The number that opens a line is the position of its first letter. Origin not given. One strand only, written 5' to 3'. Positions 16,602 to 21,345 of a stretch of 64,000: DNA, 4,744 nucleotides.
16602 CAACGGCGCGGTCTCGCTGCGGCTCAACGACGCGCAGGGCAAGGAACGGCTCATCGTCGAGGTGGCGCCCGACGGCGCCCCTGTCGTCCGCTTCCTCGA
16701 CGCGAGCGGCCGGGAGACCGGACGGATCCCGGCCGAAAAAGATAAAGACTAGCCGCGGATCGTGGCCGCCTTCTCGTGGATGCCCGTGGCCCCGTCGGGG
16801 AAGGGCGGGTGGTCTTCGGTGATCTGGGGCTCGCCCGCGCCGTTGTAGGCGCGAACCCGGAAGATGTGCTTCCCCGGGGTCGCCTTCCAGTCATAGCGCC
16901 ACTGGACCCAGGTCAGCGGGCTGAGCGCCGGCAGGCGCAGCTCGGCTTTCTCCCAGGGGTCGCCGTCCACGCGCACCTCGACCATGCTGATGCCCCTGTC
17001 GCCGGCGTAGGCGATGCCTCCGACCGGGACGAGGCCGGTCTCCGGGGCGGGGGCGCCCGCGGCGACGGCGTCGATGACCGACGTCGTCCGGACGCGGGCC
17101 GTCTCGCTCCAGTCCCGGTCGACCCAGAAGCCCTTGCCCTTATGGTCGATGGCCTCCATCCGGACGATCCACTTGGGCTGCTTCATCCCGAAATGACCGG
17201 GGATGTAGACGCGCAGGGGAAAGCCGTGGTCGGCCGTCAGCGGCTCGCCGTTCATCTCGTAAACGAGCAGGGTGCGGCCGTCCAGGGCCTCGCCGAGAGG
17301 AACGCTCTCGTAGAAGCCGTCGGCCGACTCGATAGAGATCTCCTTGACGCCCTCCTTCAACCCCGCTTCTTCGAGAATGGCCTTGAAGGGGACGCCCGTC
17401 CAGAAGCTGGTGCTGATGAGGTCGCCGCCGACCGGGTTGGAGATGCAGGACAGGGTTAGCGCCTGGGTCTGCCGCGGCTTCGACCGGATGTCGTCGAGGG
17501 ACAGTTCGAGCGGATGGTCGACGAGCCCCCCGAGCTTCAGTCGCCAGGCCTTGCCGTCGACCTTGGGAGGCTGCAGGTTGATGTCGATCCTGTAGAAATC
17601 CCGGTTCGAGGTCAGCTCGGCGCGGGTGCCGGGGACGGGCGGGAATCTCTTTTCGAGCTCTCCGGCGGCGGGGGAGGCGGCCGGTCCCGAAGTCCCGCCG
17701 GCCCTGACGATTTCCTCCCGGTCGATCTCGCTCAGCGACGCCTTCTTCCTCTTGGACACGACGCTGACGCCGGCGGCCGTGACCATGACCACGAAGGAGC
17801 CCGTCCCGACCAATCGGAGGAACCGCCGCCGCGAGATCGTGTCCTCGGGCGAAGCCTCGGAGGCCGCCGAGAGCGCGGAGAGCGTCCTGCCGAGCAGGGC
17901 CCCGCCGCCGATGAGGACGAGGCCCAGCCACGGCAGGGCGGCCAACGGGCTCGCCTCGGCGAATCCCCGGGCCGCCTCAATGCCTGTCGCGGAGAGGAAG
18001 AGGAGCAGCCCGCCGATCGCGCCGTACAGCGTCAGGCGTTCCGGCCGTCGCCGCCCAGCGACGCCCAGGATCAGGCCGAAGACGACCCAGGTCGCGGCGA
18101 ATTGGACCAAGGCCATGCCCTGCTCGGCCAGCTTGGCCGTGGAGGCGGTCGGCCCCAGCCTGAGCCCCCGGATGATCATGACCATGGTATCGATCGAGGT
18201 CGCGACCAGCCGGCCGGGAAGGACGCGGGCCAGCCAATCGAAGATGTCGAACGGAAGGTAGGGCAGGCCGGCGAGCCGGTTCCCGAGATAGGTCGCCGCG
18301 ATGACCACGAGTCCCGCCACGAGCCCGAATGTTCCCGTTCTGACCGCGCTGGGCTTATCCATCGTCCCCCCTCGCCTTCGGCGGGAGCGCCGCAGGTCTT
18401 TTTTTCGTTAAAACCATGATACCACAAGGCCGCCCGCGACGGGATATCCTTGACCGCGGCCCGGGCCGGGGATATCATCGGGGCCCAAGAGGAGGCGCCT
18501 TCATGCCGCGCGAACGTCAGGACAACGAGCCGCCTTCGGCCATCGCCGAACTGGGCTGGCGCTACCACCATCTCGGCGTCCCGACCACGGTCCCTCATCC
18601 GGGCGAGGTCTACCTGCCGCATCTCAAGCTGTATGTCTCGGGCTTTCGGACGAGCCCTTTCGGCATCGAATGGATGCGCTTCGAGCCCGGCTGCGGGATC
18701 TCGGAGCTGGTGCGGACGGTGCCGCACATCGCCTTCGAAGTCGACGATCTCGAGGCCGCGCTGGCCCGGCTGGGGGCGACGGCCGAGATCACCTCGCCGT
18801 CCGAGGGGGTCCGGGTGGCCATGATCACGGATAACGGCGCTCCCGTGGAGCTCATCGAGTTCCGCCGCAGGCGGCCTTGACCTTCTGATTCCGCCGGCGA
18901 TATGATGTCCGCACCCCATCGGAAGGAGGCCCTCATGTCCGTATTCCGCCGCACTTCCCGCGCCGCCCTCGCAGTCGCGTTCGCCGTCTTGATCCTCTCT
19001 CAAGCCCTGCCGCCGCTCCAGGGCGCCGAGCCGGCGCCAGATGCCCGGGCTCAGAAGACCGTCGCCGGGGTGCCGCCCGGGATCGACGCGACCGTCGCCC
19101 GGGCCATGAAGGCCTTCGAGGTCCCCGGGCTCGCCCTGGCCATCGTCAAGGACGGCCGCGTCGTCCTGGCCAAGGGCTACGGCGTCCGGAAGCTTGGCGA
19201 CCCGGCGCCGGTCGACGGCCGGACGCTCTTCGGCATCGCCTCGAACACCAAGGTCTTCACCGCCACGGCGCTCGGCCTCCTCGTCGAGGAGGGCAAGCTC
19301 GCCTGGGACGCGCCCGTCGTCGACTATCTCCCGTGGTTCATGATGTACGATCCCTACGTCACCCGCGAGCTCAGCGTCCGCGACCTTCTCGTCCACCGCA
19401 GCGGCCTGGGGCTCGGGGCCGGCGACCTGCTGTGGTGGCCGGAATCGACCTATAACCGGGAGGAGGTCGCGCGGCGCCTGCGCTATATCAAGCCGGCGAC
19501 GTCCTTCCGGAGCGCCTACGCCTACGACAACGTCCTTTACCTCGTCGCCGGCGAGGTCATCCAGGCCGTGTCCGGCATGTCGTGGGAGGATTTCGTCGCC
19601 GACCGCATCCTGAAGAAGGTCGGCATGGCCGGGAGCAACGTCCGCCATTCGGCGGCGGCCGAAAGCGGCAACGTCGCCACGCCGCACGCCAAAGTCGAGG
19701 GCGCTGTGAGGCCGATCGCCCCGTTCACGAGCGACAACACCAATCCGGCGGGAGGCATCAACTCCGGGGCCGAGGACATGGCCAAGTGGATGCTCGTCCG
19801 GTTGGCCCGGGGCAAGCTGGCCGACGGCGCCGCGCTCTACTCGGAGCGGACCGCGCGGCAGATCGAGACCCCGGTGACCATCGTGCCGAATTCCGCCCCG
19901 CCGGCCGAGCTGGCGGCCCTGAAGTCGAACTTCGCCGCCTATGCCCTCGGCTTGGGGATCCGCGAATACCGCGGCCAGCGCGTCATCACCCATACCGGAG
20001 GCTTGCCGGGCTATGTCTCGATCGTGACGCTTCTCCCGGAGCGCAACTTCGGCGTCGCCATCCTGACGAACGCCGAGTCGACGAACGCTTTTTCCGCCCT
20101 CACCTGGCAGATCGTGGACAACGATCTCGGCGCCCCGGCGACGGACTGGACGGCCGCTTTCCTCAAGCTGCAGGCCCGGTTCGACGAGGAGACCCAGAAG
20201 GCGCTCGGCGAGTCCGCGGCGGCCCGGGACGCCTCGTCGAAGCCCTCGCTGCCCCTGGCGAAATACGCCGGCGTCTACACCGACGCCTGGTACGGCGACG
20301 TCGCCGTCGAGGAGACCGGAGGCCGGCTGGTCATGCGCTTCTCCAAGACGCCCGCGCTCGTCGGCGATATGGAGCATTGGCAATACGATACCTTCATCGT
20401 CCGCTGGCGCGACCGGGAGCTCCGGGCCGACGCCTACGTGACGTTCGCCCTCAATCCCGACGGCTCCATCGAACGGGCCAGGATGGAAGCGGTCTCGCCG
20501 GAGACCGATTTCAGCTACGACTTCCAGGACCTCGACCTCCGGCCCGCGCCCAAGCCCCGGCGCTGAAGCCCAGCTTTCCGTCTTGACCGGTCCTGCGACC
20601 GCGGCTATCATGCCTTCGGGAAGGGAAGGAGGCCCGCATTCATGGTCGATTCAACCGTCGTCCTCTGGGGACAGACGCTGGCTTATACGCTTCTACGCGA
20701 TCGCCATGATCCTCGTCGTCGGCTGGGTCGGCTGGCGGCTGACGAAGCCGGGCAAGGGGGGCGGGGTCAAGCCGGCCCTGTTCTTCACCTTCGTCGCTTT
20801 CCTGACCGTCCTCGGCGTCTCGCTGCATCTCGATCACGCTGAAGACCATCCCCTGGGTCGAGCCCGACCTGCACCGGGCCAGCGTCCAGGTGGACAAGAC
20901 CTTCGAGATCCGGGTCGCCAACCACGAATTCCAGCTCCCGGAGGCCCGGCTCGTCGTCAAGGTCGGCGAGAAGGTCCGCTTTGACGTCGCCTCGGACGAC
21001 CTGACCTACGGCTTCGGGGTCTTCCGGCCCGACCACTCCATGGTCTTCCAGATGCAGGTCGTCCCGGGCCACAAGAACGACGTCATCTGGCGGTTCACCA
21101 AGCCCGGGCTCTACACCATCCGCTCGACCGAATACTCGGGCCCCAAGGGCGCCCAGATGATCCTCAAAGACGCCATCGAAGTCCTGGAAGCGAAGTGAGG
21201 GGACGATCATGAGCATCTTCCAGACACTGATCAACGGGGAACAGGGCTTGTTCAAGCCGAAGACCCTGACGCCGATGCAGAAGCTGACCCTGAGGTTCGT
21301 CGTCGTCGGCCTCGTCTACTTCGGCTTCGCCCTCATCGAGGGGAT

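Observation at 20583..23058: Heme-copper-superfamily operon with a 2-His / 2-Asp active site and a CuA-less cupredoxin subunit (gNOR-like putative nitric-oxide reductase)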

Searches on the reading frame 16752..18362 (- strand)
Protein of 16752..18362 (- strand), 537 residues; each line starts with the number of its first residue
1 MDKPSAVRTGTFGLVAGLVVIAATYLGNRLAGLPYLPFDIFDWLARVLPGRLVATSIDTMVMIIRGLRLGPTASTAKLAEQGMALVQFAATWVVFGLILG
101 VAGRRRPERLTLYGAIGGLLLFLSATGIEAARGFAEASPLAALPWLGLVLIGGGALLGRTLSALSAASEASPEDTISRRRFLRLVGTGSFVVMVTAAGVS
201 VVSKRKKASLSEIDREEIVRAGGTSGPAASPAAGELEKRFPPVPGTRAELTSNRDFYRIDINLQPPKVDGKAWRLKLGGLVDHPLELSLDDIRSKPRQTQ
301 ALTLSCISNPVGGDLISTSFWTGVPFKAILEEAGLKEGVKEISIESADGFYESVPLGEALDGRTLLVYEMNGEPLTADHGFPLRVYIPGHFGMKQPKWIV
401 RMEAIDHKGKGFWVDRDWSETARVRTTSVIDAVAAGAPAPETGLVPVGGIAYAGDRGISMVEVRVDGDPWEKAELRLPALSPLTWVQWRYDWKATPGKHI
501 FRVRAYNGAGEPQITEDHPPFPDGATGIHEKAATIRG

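Call 32: search_protein_families(library=pfam, proteins=[window:16752-18362:-], max_evalue=0.001)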
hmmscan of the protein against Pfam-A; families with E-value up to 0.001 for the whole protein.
window:16752-18362:- (537 aa): 1 family
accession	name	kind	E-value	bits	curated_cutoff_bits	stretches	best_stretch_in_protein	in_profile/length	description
PF00174.25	Oxidored_molyb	-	2.3e-42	144.9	24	1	264-413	3-169/169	Oxidoreductase molybdopterin binding domain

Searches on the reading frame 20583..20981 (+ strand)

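Call 5: search_protein_families(library=pfam, proteins=[window:20583-20981:+], max_evalue=0.1)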
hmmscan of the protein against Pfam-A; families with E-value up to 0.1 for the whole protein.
window:20583-20981:+ (133 aa): 1 family
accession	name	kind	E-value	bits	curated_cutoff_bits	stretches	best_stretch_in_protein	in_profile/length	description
PF06197.19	DUF998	-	0.0033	17.6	30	1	28-79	35-88/184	Protein of unknown function (DUF998)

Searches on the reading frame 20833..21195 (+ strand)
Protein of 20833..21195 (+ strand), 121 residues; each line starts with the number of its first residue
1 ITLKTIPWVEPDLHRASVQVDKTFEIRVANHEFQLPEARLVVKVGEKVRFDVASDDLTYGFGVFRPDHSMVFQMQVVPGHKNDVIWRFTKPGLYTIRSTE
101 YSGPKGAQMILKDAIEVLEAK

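Call 5: search_protein_families(library=pfam, proteins=[window:20890-21195:+], max_evalue=0.1)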
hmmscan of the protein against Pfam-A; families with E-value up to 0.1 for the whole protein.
window:20890-21195:+ (102 aa): 2 families
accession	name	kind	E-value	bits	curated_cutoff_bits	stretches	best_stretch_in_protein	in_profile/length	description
PF00116.26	COX2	-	0.0001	22.7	22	1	18-90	45-113/120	Cytochrome C oxidase subunit II, periplasmic domain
PF13473.12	Cupredoxin_1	-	0.036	14.5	27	1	2-77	20-90/104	Cupredoxin-like domain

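Call 6: search_protein_families(library=ncbifam, proteins=[window:20890-21195:+], max_evalue=0.1)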
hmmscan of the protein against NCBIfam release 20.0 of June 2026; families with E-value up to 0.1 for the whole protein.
window:20890-21195:+ (102 aa): 6 families
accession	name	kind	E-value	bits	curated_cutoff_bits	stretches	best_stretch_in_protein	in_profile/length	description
TIGR02866.1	CoxB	equivalog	1.2e-07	31.5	147.7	1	19-93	118-188/202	cytochrome c oxidase subunit II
NF050117.1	aa3_CtaC_Actin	exception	5.4e-06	25.8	250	1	19-92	159-228/244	aa3-type cytochrome oxidase subunit II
NF041074.2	quin_ox_SoxA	equivalog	0.00029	20.7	110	1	21-86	79-143/154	proton pump complex quinol oxidase subunit SoxA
TIGR04246.1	nitrous_NosZ_Gp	equivalog_domain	0.0015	16.9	625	1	19-83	499-563/578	Sec-dependent nitrous-oxide reductase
TIGR03769.1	P_ac_wall_RPT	domain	0.015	15.8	30.9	1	67-78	7-18/41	TIGR03769 domain-containing protein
TIGR01433.1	CyoA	equivalog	0.097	12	266.2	0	21-93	141-209/226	ubiquinol oxidase subunit II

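Call 64: search_solved_structures(query=window:20833-21195:+, max_evalue=10, show_alignments=3)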
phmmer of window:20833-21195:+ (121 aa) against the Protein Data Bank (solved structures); distinct sequences matched with E-value up to 10: 33.
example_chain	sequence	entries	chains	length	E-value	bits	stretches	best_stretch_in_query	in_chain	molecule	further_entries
6pty_A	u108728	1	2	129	3.1e-05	27.4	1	7-109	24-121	Cytochrome c oxidase subunit 2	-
6ptt_A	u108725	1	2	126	5.2e-05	26.6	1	7-109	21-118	Cytochrome c oxidase subunit 2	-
2lln_A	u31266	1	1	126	0.00038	23.8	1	7-104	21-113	Cytochrome c oxidase subunit 2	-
2cua_A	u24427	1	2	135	0.00047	23.5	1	7-104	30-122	PROTEIN (CUA)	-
2fwl_B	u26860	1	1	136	0.00048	23.5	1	7-104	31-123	Cytochrome c oxidase subunit II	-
3s33_B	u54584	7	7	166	0.00083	22.7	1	7-104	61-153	Cytochrome c oxidase subunit 2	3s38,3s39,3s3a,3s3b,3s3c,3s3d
3eh3_B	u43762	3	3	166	0.00083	22.7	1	7-104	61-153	Cytochrome c oxidase subunit 2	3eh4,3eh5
1ehk_B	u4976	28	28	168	0.00085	22.7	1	7-104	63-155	BA3-TYPE CYTOCHROME-C OXIDASE | Cytochrome c oxidase polypeptide II | Cytochrome c oxidase subunit 2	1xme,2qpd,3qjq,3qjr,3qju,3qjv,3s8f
2qpe_B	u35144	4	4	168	0.00085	22.7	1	7-104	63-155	Cytochrome c oxidase subunit 2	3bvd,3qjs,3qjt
5u7n_A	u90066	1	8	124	0.0029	21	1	7-101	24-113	Cytochrome c oxidase subunit 2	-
7deg_B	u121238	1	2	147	0.22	14.9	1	21-104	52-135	Cytochrome oxidase subunit II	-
7b5h_AA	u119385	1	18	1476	0.23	14.8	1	45-92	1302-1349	All3314 protein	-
4txv_B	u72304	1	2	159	0.25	14.7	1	39-119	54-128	Cytochrome c oxidase subunit 2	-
3wia_A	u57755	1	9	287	0.28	14.6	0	32-53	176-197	Nitrite reductase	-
9kwt_A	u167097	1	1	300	0.29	14.5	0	32-53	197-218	Copper-containing nitrite reductase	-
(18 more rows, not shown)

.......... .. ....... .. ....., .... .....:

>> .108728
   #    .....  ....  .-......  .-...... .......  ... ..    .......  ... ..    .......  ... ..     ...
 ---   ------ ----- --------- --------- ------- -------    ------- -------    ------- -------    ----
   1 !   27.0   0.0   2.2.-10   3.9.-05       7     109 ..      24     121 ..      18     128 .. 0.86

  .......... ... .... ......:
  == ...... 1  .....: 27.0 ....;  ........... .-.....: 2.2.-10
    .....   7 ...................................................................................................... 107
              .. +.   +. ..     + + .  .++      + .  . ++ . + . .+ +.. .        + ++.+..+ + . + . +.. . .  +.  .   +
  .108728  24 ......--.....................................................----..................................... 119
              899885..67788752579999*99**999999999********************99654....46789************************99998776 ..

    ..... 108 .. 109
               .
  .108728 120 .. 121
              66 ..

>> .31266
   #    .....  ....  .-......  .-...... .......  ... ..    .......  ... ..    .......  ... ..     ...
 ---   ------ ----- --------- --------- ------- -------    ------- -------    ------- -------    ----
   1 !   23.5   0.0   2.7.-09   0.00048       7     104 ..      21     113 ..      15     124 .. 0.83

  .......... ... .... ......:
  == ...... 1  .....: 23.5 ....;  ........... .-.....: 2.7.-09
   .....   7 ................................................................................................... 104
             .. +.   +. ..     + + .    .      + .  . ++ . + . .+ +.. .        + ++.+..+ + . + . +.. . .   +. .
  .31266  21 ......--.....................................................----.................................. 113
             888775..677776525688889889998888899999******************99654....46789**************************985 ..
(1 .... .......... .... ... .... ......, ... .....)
